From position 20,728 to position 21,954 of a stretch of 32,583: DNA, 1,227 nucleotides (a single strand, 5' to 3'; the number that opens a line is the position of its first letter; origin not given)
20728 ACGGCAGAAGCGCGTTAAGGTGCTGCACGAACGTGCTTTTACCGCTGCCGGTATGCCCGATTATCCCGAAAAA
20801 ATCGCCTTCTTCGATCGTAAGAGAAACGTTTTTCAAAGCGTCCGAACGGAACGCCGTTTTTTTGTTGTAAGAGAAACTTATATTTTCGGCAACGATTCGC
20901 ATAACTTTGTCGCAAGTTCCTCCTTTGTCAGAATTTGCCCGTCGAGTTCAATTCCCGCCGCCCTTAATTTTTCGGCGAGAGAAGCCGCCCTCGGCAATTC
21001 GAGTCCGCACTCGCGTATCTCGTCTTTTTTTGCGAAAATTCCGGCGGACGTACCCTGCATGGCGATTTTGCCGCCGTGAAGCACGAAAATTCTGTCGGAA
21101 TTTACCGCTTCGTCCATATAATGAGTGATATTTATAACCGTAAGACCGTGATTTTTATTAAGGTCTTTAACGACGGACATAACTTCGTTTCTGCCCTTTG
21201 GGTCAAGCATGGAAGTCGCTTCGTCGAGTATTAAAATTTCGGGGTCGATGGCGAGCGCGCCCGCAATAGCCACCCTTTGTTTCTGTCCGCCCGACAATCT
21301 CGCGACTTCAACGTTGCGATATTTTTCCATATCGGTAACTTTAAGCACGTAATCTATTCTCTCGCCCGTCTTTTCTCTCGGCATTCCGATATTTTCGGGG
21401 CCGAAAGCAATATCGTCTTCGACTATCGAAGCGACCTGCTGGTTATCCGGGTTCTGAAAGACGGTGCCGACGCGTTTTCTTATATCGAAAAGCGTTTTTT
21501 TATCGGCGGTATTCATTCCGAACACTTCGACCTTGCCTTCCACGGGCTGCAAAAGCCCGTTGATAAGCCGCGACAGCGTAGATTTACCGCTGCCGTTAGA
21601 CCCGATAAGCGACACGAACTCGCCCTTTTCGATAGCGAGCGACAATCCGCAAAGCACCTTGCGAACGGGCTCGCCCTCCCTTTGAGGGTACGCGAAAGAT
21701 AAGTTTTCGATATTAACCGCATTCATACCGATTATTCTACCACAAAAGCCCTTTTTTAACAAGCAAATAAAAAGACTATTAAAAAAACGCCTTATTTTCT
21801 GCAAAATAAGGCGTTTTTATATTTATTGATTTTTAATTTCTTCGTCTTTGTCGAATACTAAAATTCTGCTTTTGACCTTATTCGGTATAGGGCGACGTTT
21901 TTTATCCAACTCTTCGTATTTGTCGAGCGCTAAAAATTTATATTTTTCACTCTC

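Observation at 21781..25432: AT-rich orphan toxin block inserted directly upstream of the ecfA1-ecfA2-ecfT-truA-rplM-rpsI string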

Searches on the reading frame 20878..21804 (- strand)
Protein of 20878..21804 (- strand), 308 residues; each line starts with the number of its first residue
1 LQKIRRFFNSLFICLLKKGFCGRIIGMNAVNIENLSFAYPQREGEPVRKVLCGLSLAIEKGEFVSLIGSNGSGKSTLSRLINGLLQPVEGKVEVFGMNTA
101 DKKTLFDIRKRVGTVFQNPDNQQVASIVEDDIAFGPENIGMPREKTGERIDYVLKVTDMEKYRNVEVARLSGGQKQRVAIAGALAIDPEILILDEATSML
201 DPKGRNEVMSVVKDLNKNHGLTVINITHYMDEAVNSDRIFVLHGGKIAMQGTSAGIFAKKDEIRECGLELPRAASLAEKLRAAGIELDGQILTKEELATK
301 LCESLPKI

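Call 6: search_protein_families(library=pfam, max_evalue=1, proteins=[window:20878-21804:-])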
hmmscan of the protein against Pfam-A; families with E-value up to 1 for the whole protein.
window:20878-21804:- (308 aa): 17 families
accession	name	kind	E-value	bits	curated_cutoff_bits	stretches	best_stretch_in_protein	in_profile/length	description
PF00005.33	ABC_tran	-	2.4e-31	109.6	25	1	53-198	3-137/137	ABC transporter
PF02463.25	SMC_N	-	1.9e-08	34.5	40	1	62-234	25-205/220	RecF/RecN/SMC N terminal domain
PF13304.12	AAA_21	-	3e-08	34.5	27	2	64-98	2-33/304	AAA domain, putative AbiEii toxin, Type IV TA system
PF13401.12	AAA_22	-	6.8e-05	23.6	27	1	62-224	6-119/130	AAA domain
PF13558.12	SbcC_Walker_B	-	0.00092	19.8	27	1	163-213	26-89/90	SbcC/RAD50-like, Walker B motif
PF00004.35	AAA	-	0.0079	17.1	21.2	1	66-232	3-113/131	ATPase family associated with various cellular activities (AAA)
PF13555.12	AAA_29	-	0.008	16.4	27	1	59-77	20-38/61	P-loop containing region of AAA domain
PF13166.12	AAA_13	-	0.0098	15.1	36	1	68-84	23-39/713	AAA domain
PF13481.12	AAA_25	-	0.014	15.5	27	1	45-77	20-49/195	AAA domain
PF05621.17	TniB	-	0.032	14.1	22.4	1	185-226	117-160/189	Bacterial TniB protein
PF13175.12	AAA_15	-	0.035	14.1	32.1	1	63-89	25-51/374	AAA ATPase domain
PF00931.28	NB-ARC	-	0.035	13.8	23.5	1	48-94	6-51/248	NB-ARC domain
PF03193.22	RsgA_GTPase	-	0.064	13.5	30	1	60-110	105-158/174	RsgA GTPase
PF01078.27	Mg_chelatase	-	0.084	12.7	20.3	1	56-91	17-52/207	Magnesium chelatase, subunit ChlI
PF12314.13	IMCp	-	0.096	13.5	21.1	1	119-169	26-75/94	Inner membrane complex protein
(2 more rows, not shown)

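Call 7: search_protein_families(library=ncbifam, max_evalue=1, proteins=[window:20878-21804:-])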
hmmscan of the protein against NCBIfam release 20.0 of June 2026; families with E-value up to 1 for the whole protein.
window:20878-21804:- (308 aa): 197 families (the best 25 are shown)
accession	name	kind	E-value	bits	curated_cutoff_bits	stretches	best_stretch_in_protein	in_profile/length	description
TIGR04520.1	ECF_ATPase_1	equivalog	7.6e-108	360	315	1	30-302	1-269/269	energy-coupling factor transporter ATPase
NF010156.0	PRK13635.1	equivalog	1.4e-97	326.2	392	1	28-302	4-273/279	energy-coupling factor ABC transporter ATP-binding protein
TIGR04521.1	ECF_ATPase_2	equivalog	4.8e-80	268.6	330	1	30-301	1-277/279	energy-coupling factor transporter ATPase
NF010158.0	PRK13637.1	equivalog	2.8e-72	243.2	390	1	30-304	3-280/287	energy-coupling factor transporter ATPase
NF010155.0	PRK13634.1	equivalog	3.2e-71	240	413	1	30-306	3-284/290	energy-coupling factor ABC transporter ATP-binding protein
NF010167.0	PRK13648.1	subfamily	5.5e-70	235.8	241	1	30-282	8-255/269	energy-coupling factor transporter ATPase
NF010171.0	PRK13652.1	equivalog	1.9e-64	217.5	476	1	30-290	4-259/277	cobalt transporter ATP-binding subunit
NF010157.0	PRK13636.1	equivalog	1.9e-61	207.7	463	1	30-293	6-267/285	cobalt transporter ATP-binding subunit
TIGR01166.1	cbiO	subfamily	1.1e-54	184.8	211.8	1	49-231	6-188/190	cobalt ABC transporter, ATP-binding protein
NF010170.0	PRK13651.1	equivalog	1.8e-53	181.5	432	2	103-304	98-299/308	cobalt transporter ATP-binding subunit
NF010153.0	PRK13631.1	equivalog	2.3e-50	171.4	463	1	28-281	20-288/320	cobalt transporter ATP-binding subunit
TIGR03864.1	PQQ_ABC_ATP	hypoth_equivalog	2.1e-49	168.1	302.25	1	30-261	2-224/236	ABC transporter, ATP-binding subunit, PQQ-dependent alcohol dehydrogenase system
NF010166.0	PRK13646.1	equivalog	4.3e-48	164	458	1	30-281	3-258/286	energy-coupling factor transporter ATPase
TIGR01186.1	proV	subfamily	8.6e-46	156.7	326.6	1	54-257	12-218/363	betaine/proline/choline family ABC transporter ATP-binding protein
NF010159.0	PRK13638.1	equivalog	3e-44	151.4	489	1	49-280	15-247/271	energy-coupling factor ABC transporter ATP-binding protein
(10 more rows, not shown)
